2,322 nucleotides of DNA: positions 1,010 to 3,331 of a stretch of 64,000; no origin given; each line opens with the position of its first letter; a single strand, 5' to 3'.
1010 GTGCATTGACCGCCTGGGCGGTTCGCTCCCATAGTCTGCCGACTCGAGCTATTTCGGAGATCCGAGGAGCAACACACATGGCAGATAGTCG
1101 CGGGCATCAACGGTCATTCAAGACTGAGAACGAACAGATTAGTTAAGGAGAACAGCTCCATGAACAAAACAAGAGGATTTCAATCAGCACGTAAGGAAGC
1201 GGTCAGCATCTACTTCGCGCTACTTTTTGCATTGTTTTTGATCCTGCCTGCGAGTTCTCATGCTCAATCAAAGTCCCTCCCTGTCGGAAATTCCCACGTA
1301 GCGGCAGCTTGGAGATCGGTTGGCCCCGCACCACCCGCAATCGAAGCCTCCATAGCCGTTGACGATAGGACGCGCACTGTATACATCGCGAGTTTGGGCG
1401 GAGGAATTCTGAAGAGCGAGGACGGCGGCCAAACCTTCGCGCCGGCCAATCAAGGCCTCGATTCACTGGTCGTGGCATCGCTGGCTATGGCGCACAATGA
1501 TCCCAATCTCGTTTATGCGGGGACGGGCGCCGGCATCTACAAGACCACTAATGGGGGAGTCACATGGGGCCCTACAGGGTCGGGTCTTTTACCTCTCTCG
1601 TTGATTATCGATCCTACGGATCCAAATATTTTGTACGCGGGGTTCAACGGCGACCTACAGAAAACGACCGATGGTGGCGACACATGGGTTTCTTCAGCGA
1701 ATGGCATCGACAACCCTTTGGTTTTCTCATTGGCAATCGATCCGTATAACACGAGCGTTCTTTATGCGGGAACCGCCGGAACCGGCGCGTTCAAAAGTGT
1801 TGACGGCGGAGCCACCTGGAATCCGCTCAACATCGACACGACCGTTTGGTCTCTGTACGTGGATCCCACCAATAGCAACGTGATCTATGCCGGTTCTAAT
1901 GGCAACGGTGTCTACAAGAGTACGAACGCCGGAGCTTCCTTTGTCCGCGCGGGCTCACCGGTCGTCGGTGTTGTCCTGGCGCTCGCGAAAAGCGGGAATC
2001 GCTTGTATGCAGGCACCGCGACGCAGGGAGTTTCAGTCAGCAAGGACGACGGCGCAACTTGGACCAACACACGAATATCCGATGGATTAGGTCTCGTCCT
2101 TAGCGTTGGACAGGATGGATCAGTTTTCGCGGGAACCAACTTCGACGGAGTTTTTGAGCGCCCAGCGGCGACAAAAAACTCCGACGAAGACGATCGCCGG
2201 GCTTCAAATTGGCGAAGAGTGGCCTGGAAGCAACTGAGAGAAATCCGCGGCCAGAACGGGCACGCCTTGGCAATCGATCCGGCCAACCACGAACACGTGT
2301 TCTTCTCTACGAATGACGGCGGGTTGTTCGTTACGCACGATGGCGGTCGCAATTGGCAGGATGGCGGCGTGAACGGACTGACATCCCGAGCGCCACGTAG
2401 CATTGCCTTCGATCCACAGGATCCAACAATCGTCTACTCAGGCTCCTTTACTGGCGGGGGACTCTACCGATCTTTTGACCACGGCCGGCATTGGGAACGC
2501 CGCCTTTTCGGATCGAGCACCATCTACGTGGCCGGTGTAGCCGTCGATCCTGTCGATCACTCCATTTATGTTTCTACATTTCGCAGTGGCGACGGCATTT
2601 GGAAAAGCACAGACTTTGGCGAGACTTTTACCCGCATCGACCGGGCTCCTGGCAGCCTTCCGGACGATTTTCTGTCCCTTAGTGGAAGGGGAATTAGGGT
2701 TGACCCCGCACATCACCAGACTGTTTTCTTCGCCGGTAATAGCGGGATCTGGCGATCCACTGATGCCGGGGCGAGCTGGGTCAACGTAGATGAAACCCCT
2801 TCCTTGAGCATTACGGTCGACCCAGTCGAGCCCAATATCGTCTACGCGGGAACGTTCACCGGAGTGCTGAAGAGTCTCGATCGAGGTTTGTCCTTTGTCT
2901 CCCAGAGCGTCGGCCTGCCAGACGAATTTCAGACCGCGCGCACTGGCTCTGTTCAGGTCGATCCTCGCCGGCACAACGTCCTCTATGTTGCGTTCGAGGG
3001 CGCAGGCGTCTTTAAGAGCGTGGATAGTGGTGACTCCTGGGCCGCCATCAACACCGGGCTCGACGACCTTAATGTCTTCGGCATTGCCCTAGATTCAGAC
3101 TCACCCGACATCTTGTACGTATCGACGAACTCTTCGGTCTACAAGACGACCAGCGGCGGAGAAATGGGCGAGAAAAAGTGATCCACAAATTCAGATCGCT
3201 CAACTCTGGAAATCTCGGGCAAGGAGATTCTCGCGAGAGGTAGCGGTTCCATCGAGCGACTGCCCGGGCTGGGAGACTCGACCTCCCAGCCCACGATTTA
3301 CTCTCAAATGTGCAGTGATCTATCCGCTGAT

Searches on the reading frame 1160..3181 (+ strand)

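Call 45: search_protein_families(library=pfam, proteins=[window:1160-3181:+], max_evalue=0.001)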
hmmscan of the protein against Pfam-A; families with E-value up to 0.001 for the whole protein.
window:1160-3181:+ (673 aa): 3 families
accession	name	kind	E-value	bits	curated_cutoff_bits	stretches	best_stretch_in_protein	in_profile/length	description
PF15902.12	Sortilin-Vps10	-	1.5e-32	113.4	33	4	530-656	3-137/446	Sortilin, neurotensin receptor 3,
PF02012.26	BNR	-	1.4e-11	43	27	0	390-400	1-11/12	BNR/Asp-box repeat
PF14870.12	PSII_BNR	-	7e-06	25.9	27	0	161-402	35-269/303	Photosynthesis system II assembly factor YCF48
